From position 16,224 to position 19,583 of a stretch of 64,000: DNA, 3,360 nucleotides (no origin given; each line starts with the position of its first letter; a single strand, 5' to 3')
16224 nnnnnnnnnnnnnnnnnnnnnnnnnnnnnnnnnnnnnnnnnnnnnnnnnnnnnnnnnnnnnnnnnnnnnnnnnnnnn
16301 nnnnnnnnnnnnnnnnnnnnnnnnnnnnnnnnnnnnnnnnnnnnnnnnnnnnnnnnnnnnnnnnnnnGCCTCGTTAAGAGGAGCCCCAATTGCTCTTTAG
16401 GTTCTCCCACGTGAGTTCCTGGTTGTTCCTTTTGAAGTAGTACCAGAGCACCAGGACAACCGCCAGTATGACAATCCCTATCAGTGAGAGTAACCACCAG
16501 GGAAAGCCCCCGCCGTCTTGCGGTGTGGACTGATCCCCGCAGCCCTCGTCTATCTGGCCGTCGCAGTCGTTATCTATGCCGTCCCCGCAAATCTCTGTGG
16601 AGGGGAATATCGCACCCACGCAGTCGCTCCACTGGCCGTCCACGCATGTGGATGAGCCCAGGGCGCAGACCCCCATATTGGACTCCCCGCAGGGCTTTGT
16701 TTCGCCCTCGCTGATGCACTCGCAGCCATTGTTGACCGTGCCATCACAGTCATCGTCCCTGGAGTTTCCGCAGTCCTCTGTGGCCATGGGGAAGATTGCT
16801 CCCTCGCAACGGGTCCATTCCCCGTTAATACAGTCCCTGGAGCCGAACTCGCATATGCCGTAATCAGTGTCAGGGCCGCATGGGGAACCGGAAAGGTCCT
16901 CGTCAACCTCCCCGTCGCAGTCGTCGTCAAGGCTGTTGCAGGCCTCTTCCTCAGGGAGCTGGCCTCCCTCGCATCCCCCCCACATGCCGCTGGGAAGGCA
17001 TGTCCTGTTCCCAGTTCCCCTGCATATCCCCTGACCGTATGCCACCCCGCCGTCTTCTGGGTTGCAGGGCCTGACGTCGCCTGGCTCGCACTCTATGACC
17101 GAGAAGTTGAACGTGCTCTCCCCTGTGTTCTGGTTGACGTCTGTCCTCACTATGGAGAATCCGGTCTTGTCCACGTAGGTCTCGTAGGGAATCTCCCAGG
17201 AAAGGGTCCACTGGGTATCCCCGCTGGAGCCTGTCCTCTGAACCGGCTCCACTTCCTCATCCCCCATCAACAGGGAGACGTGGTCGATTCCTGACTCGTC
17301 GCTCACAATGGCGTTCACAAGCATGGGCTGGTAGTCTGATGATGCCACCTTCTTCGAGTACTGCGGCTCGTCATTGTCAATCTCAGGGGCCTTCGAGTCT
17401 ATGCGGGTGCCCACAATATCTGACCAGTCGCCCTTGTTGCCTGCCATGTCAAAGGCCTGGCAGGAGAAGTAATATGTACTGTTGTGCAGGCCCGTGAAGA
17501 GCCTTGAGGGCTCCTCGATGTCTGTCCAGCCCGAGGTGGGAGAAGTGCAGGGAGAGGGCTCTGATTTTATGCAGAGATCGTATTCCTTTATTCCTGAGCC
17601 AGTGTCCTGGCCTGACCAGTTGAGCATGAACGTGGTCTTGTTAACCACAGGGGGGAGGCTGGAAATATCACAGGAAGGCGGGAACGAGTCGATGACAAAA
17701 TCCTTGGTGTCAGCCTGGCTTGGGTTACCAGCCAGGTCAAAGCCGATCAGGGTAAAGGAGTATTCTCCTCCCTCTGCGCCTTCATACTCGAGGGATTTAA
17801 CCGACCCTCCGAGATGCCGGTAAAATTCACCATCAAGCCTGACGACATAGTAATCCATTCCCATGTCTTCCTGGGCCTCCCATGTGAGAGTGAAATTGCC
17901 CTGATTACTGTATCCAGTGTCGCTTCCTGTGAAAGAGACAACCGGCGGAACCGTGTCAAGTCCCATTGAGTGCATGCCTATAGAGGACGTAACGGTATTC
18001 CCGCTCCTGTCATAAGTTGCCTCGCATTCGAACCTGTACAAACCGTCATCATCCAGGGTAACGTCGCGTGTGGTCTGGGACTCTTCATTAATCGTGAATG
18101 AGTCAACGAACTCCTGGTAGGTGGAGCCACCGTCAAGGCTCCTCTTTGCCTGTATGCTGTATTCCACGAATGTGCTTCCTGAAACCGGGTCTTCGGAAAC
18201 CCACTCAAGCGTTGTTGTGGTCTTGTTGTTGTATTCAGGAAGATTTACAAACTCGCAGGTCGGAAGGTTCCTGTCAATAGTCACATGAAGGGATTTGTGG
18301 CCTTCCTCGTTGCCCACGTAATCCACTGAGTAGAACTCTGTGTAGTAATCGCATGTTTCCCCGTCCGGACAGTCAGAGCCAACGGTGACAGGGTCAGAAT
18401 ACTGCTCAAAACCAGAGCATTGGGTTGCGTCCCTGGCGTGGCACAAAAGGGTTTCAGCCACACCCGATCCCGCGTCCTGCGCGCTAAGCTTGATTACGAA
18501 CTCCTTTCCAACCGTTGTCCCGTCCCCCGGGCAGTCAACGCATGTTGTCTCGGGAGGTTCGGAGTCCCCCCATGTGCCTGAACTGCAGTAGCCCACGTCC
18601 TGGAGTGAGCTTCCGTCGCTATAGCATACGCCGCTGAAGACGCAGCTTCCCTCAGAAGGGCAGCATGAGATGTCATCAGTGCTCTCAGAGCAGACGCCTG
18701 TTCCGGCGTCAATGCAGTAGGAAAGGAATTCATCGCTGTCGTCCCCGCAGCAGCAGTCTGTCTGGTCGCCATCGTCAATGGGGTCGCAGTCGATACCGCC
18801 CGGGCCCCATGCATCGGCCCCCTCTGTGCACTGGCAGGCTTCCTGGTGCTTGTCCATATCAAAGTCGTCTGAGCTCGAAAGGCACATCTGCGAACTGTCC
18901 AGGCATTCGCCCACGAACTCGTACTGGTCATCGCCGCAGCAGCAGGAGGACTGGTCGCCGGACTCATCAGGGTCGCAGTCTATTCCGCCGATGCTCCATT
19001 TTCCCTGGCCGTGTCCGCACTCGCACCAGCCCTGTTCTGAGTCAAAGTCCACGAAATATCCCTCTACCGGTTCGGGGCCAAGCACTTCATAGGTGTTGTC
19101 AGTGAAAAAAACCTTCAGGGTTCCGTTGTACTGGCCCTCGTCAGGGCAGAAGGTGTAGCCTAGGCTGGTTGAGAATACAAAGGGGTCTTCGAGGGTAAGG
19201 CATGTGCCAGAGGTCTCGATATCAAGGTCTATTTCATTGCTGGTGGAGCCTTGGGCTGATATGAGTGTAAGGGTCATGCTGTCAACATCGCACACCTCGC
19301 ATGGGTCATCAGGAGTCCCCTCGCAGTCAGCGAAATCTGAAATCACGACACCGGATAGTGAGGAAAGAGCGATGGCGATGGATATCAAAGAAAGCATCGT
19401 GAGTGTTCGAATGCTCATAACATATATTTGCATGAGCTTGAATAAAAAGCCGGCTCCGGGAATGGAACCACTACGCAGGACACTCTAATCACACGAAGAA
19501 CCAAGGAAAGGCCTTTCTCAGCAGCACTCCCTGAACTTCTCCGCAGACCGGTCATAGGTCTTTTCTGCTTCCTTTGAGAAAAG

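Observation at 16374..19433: Family of Cys-rich surface proteins with MopE-like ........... motifs and C-terminal TM anchors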

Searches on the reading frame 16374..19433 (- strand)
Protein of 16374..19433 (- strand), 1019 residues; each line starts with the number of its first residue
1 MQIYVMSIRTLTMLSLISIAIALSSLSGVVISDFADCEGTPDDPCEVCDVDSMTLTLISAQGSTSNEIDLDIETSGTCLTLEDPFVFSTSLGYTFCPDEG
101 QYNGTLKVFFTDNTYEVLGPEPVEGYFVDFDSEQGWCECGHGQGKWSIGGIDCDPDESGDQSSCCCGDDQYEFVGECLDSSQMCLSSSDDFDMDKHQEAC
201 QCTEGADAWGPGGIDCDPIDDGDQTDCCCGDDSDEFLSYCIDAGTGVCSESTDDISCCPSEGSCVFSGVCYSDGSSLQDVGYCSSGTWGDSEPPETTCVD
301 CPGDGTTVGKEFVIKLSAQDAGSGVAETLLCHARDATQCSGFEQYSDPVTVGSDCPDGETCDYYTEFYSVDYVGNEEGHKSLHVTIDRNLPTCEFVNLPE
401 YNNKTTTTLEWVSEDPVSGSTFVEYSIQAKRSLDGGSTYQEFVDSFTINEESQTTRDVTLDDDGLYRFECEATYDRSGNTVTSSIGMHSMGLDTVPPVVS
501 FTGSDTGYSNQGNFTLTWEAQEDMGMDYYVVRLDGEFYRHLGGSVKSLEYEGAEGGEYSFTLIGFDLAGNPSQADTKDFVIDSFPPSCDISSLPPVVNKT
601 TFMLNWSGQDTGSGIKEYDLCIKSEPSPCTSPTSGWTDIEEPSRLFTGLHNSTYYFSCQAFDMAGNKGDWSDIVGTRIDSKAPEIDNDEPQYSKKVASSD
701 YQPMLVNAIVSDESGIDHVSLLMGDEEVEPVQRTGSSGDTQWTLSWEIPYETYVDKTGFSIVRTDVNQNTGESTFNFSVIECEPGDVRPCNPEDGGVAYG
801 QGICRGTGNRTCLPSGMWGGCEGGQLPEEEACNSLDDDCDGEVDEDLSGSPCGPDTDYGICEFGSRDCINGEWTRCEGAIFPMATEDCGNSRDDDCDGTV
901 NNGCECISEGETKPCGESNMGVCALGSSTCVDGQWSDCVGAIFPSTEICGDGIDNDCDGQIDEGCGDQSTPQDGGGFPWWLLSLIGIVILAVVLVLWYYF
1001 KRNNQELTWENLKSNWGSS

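Call 4: search_protein_families(library=pfam, proteins=[window:16374-19433:-], max_evalue=1)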
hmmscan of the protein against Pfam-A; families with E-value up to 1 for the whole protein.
window:16374-19433:- (1019 aa): 7 families
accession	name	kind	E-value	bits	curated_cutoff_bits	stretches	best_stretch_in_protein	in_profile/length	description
PF11617.13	Cu-binding_MopE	-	3.3e-09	37.3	27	3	946-963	14-30/30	Putative metal-binding motif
PF17957.7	Big_7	-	1.8e-05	25.7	24.1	1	702-749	18-59/70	Bacterial Ig domain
PF00041.27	fn3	-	3.2e-05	24.5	25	1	597-674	11-81/84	Fibronectin type III domain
PF19077.6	Big_13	-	0.001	19.9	27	0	552-582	71-101/102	Bacterial Ig-like domain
PF12245.14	Big_3_2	-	0.002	18.8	23.3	0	556-583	95-122/122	Bacterial Ig-like domain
PF03988.17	DUF347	-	0.038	14.7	28.2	1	973-1002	22-51/52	Repeat of Unknown Function (DUF347)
PF19743.5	ASTN1_2_fn3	-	0.11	13.2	24.3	0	404-434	15-45/123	ASTN1/2 Fn3 domain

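Call 8: search_protein_families(library=ncbifam, proteins=[window:16374-19433:-], max_evalue=0.1)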
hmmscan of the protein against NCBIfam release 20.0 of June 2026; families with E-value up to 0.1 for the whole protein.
window:16374-19433:- (1019 aa): 2 families
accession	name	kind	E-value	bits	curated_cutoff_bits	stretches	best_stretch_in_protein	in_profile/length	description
NF047446.1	barrel_OmpL47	domain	3.3e-14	53.1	40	1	309-386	3-68/68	OmpL47-type beta-barrel domain-containing protein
NF047441.1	Lepto_OmpL47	equivalog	2.4e-10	40.6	250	2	367-591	119-332/336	multi-beta-barrel domain surface protein OmpL47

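Call 9: search_solved_structures(query=window:16374-19433:-, max_evalue=1, show_alignments=3)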
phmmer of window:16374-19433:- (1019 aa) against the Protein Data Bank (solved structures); distinct sequences matched with E-value up to 1: 1.
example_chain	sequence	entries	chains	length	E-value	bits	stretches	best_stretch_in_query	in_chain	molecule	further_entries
5vf3_Z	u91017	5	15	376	0.046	15.3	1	392-516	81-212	Highly immunogenic outer capsid protein | Hoc, highly immunogenic outer capsid protein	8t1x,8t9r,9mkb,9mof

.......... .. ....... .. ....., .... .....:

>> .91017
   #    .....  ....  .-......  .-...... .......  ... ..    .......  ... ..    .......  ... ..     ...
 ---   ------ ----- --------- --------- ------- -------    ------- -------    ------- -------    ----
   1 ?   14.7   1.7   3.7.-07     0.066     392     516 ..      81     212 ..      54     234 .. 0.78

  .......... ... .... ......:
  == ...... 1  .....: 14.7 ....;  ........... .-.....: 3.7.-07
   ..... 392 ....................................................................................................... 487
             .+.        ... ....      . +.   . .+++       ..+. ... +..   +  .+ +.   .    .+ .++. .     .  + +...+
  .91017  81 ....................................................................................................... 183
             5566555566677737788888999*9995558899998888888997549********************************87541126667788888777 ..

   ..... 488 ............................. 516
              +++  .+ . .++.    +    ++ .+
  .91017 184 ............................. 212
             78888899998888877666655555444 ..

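Call 11: find_homologous_proteins(query=window:16374-19433:-, max_evalue=0.00001)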
Query window:16374-19433:- (1019 aa): 3 proteins with E <= 0.00001 among 8000 candidates.
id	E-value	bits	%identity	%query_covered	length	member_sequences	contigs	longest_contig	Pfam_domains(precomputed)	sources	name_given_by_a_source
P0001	0.0e+0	2369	100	99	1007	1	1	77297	PF11617.14,PF17957.8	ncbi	-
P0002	1.9e-61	227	25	64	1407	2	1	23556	PF19077.7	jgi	jgi:hypothetical protein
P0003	1.0e-35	142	26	65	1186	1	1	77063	-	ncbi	-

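Call 12: find_encoding_contigs(protein=P0001, flank=2000, max_places=3)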
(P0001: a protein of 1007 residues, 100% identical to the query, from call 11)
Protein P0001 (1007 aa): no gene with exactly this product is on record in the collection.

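Call 15: find_related_loci(query=A1, collection=genome_contigs, flank=6000)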
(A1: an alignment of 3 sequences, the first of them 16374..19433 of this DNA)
Query A1 (1019 aa) in genome_contigs; peptide patterns used: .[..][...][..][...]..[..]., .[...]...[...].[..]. (x = any residue, [..] = any of these).
68 stretches matched a pattern; 4 encode a relative of the query (tblastn E <= 1e-3); 4 distinct loci.
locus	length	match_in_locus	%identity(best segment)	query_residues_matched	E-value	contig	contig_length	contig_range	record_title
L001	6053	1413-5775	27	287-697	3e-12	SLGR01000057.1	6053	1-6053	MAG: Candidatus Sumerlaeota bacterium isolate CSSed165cm_109 CSSed16-5cm-63147, whole genome shotgun sequence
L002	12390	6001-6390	29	547-671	1e-9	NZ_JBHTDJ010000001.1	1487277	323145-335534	Knoellia pratensis strain CXZ644 platanus_K_17_124_1, whole genome shotgun sequence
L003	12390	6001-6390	27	547-671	5e-9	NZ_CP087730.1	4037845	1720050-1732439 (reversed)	Knoellia locipacati strain SLM-625 chromosome, complete genome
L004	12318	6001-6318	29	566-670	4e-6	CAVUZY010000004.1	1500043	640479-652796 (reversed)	MAG: uncultured Chloroflexia bacterium isolate MFD04212.bin.2.6 genome assembly, contig: contig_3770, whole genome shotg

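Call 49: find_encoding_contigs(protein=P0003, flank=8000, max_places=2)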
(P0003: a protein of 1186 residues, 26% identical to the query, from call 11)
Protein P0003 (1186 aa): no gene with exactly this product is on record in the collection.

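Call 50: find_encoding_contigs(protein=P0002, flank=8000, max_places=2)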
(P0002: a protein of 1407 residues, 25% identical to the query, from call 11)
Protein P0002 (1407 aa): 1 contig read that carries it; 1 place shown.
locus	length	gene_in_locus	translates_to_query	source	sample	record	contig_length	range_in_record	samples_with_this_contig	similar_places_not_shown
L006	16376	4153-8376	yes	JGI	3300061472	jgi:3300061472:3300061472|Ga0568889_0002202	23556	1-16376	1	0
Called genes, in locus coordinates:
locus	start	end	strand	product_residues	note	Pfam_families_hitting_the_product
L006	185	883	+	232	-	-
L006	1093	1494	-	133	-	PF02661:Fic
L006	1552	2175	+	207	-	-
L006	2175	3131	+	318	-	PF00890:FAD_binding_2 (faint), PF01266:DAO (faint), PF01494:FAD_binding_3 (faint), PF03486:HI0933_like (faint), PF07992:Pyr_redox_2, PF12831:FAD_oxidored (faint), PF13738:Pyr_redox_3, PF00070:Pyr_redox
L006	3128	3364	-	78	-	-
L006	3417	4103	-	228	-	PF09335:VTT_dom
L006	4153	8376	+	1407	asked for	PF19077:Big_13 (faint)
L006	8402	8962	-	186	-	-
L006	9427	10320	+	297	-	PF00557:Peptidase_M24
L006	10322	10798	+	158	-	PF00293:NUDIX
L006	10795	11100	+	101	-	PF01035:DNA_binding_1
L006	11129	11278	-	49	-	-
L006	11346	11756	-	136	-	PF01655:Ribosomal_L32e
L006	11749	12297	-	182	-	PF00347:Ribosomal_L6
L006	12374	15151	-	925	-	PF04998:RNA_pol_Rpb1_5 (weak), PF14890:Intein_splicing, PF14528:LAGLIDADG_3, PF04998:RNA_pol_Rpb1_5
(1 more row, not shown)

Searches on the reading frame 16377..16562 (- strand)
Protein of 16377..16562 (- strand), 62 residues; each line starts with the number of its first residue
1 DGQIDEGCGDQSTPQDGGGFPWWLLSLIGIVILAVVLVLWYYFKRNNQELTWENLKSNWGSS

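Call 95: find_related_loci(query=A7, collection=metagenome_contigs, flank=5000)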
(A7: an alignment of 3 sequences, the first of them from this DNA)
Query A7 (62 aa) in metagenome_contigs; peptide patterns used: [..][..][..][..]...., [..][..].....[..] (x = any residue, [..] = any of these).
249 stretches matched a pattern; 7 encode a relative of the query (tblastn E <= 1e-3); 7 distinct loci.
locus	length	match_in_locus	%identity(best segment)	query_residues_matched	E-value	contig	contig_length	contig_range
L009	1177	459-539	48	4-36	4e-7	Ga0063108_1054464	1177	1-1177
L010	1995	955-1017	62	14-33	1e-6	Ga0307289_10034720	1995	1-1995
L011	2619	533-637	49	5-38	2e-6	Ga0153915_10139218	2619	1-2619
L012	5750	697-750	56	14-31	3e-6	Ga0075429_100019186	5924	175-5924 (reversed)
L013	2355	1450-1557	41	11-49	5e-6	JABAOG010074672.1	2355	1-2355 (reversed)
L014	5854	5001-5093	53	12-46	5e-6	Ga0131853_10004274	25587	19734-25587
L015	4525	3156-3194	85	11-23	7e-6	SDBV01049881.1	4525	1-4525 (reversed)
